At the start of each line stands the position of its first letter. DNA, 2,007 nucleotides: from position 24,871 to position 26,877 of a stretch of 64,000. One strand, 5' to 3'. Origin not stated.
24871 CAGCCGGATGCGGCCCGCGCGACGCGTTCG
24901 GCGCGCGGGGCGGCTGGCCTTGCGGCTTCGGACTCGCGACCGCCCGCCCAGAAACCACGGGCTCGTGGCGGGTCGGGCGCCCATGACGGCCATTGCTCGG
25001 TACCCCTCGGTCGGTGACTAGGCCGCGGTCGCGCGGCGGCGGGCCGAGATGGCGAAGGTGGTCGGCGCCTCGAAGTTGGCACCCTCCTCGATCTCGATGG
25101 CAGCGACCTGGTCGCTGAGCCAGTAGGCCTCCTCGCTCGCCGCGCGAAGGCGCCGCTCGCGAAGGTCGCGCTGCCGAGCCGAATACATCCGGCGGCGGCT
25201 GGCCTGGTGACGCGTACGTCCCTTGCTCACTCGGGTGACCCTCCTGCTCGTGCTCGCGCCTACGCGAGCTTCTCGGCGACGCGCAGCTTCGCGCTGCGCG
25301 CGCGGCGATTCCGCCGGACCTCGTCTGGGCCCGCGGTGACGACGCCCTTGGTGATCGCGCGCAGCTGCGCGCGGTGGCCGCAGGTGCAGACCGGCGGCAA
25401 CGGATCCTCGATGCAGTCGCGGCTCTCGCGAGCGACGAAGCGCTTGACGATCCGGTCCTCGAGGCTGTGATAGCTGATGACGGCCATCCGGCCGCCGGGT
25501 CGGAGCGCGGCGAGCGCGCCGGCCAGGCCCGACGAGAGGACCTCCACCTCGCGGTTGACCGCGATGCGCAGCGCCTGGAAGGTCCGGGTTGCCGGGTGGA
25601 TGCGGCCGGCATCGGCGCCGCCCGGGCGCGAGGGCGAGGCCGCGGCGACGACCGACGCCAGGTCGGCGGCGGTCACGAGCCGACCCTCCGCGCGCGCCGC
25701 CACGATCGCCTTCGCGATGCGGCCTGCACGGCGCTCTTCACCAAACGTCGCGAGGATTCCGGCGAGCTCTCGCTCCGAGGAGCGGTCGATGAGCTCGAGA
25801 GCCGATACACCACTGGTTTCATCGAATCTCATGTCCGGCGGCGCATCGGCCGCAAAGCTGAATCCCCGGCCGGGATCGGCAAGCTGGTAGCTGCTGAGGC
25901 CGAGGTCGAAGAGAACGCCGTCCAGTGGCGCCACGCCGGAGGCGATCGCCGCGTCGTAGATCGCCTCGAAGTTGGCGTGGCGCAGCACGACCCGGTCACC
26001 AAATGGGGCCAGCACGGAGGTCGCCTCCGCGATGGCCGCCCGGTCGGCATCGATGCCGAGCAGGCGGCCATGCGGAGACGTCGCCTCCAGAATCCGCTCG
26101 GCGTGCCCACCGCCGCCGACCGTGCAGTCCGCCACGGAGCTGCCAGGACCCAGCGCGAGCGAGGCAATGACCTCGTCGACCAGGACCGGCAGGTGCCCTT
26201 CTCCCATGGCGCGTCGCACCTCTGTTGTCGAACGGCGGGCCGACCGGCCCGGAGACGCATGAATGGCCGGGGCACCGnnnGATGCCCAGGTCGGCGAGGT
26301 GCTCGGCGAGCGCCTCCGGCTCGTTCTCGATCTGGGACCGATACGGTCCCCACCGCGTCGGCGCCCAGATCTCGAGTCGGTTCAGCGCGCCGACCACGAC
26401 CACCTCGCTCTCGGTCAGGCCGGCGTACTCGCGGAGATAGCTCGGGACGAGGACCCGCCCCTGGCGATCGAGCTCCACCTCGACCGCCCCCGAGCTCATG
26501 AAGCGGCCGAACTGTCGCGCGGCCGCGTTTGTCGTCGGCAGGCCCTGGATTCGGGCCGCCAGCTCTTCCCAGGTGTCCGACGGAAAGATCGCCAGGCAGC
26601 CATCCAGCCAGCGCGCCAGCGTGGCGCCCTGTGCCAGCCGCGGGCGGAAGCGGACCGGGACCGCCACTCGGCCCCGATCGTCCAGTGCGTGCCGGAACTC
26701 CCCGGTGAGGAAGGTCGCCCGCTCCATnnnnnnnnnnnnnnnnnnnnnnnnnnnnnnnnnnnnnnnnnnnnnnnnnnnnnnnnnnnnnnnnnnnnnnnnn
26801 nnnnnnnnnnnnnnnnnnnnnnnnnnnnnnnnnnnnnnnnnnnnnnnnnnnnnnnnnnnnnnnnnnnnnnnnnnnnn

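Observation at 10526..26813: dcw cluster composition: FtsA + Sbp(DUF1290) present, murE/murC/sepF absent, in a ~70% GC genome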

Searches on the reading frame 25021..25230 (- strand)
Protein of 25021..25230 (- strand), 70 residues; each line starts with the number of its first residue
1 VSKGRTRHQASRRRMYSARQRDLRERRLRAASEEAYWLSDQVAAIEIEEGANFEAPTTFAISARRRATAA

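Call 20: search_protein_families(library=ncbifam, proteins=[window:25021-25230:-], max_evalue=0.001)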
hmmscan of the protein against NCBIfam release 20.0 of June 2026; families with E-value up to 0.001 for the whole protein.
window:25021-25230:- (70 aa): 0 families

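Call 33: search_protein_families(library=pfam, proteins=[window:25021-25230:-], max_evalue=0.1)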
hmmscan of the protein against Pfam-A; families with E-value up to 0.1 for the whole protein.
window:25021-25230:- (70 aa): 0 families

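Call 36: find_homologous_proteins(query=window:25021-25230:-, max_evalue=0.001)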
Query seq(70 aa) (70 aa): 458 proteins with E <= 0.001 among 460 candidates; the best 120 are listed.
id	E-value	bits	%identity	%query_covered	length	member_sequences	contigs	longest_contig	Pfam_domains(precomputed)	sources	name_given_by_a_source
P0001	1.3e-32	127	94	100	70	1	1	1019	-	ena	-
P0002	6.1e-32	125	94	99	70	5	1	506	-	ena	-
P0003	7.6e-32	125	93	100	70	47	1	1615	-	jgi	jgi:hypothetical protein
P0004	8.2e-32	125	90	100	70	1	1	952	-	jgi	jgi:hypothetical protein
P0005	1.2e-31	124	94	100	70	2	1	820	-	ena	-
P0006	1.9e-31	124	93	100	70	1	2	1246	-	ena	-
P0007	2.0e-31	124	93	100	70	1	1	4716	-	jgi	jgi:hypothetical protein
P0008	3.9e-31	123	93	100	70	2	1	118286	-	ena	-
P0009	5.3e-31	122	91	100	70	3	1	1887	-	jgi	jgi:hypothetical protein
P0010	6.6e-31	122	89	100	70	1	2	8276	-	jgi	jgi:hypothetical protein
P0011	8.9e-31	122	91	100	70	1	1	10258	-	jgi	jgi:hypothetical protein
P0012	9.1e-31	122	90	100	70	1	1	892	-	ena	-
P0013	1.0e-30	121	90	100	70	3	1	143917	-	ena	-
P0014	1.0e-30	121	90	100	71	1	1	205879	-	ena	-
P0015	1.3e-30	121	91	100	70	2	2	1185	-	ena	-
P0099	1.2e-25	106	80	100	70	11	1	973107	-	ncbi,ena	-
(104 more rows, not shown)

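Call 49: predict_structure(alignment_id=A1)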
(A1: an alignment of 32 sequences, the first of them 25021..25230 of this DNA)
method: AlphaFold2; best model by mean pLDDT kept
length: 70 residues; sequences in the alignment: 32
mean_pLDDT: 74.9   pTM: 0.42
mean pLDDT of the five models: 74.9, 73.5, 72.5, 72.1, 67.7
residues with pLDDT >= 90: 24; 70-90: 14; 50-70: 27; < 50: 5
segments of 3 or more residues with pLDDT < 50: 68-70
pLDDT, mean of each block of 10 residues (from residue 1): 82 95 96 82 59 60 50
secondary structure, 60 per line:
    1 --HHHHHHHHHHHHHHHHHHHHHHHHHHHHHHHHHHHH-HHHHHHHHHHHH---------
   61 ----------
elements in order: H3-38 H40-51

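Call 52: find_encoding_contigs(protein=P0099, flank=10000, max_places=2)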
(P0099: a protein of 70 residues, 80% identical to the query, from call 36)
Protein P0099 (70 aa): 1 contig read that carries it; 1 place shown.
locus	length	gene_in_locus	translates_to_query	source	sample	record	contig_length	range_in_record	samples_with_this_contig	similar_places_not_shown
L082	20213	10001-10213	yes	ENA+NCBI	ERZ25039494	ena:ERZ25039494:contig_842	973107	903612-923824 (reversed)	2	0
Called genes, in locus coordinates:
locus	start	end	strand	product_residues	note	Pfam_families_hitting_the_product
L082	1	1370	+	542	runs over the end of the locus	PF07690:MFS_1, PF00027:cNMP_binding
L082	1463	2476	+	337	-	PF00180:Iso_dh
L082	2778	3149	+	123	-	PF01127:Sdh_cyt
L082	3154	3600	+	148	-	PF01127:Sdh_cyt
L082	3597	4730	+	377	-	PF00890:FAD_binding_2, PF01266:DAO (weak)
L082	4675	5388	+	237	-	PF00890:FAD_binding_2, PF02910:Succ_DH_flav_C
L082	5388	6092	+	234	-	PF13085:Fer2_3, PF12838:Fer4_7 (faint), PF13187:Fer4_9 (faint), PF13237:Fer4_10, PF13183:Fer4_8, PF13534:Fer4_17 (weak)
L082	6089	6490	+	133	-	PF00075:RNase_H, PF13456:RVT_3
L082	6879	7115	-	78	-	-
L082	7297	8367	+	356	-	PF00395:SLH (faint)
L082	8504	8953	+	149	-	PF02381:MraZ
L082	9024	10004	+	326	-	PF01795:Methyltransf_5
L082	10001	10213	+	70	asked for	-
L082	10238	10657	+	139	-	-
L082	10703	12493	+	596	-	PF03717:PBP_dimer, PF00905:Transpeptidase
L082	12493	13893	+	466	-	PF01225:Mur_ligase, PF08245:Mur_ligase_M, PF02875:Mur_ligase_C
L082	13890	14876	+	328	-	PF00953:Glycos_transf_4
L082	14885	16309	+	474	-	PF21799:MurD-like_N, PF08245:Mur_ligase_M, PF02875:Mur_ligase_C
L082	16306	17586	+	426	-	PF01098:FTSW_RODA_SPOVE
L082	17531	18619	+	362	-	PF03033:Glyco_transf_28, PF04101:Glyco_tran_28_C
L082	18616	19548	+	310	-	PF01565:FAD_binding_4, PF02873:MurB_C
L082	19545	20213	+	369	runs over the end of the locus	PF01820:Dala_Dala_lig_N, PF02786:CPSase_L_D2, PF07478:Dala_Dala_lig_C, PF02222:ATP-grasp (weak)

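Call 64: search_protein_representatives(alignment_id=A1)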
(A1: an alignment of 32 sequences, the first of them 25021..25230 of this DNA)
Query: 32 sequences, 70 profile positions. Proteins with E-value up to 0.001 (for the whole library): 33; up to 1e-10: 13; up to 1e-30: 2. The best 33 are listed.
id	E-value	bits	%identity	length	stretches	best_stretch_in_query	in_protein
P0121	9.8e-35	134.6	-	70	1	1-70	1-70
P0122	1.2e-31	124.6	-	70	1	1-70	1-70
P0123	8.7e-30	118.7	-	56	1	15-70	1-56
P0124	1.4e-23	98.8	-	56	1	15-70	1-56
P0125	2.4e-18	82.0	-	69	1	1-70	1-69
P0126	7.4e-17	77.3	-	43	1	15-52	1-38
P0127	2.9e-16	75.4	-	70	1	1-70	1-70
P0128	5.1e-16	74.6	-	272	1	1-57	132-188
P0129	5.7e-14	68.0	-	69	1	1-70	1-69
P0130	1.7e-11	60.1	-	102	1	28-70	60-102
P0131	2.7e-11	59.4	-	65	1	1-57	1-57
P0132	3.6e-11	59.1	-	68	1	1-70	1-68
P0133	3.8e-11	59.0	-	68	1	1-68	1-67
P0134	2.5e-10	56.3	-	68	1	1-65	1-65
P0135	4.4e-10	55.6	-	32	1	1-32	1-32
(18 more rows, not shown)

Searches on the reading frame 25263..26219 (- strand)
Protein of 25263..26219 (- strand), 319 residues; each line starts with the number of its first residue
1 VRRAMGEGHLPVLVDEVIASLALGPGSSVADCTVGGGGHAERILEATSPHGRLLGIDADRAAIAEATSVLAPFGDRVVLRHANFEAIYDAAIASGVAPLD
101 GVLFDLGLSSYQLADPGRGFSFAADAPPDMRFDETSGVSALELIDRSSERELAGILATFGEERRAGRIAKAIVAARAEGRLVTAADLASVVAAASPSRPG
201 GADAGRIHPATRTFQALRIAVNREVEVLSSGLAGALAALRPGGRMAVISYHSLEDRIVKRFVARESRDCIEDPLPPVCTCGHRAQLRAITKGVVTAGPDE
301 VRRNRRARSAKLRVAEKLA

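Call 8: search_protein_families(library=ncbifam, proteins=[window:25263-26219:-])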
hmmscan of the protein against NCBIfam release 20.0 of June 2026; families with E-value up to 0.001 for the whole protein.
window:25263-26219:- (319 aa): 2 families
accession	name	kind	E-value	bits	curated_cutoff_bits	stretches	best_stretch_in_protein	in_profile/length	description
TIGR00006.1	TIGR00006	equivalog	1.3e-89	300.8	154.3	1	8-317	6-309/310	16S rRNA (cytosine(1402)-N(4))-methyltransferase RsmH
NF053511.1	tRNA_U34_MnmM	equivalog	9.7e-05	22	135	0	22-107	14-97/183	tRNA 5-(aminomethyl)-2-thiouridylate-methyltransferase MnmM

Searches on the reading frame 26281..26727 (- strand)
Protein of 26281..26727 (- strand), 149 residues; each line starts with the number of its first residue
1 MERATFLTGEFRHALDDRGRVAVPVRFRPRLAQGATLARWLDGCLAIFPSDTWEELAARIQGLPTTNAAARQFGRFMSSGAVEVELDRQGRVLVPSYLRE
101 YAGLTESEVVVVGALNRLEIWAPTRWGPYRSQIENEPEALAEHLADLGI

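Call 8: search_protein_families(library=ncbifam, proteins=[window:26281-26727:-])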
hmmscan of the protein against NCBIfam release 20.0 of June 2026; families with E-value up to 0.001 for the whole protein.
window:26281-26727:- (149 aa): 6 families
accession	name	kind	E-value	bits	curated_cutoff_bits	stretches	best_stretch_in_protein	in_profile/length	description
TIGR00242.1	TIGR00242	equivalog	3.2e-34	117.9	98.35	1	7-147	2-142/144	division/cell wall cluster transcriptional repressor MraZ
NF001482.0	PRK00326.3-4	equivalog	6.3e-24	84.5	168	1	8-148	3-159/160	division/cell wall cluster transcriptional repressor MraZ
NF001476.0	PRK00326.2-2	equivalog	2.8e-23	82.3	162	1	8-127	6-136/163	division/cell wall cluster transcriptional repressor MraZ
NF001477.0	PRK00326.2-4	equivalog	1.8e-17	63.7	162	1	9-131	6-132/155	division/cell wall cluster transcriptional repressor MraZ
NF001483.0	PRK00326.3-5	equivalog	4.1e-09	36.8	239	1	9-126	5-127/155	division/cell wall cluster transcriptional repressor MraZ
NF001475.0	PRK00326.2-1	equivalog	4.8e-07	29.8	257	1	10-131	7-132/149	division/cell wall cluster transcriptional repressor MraZ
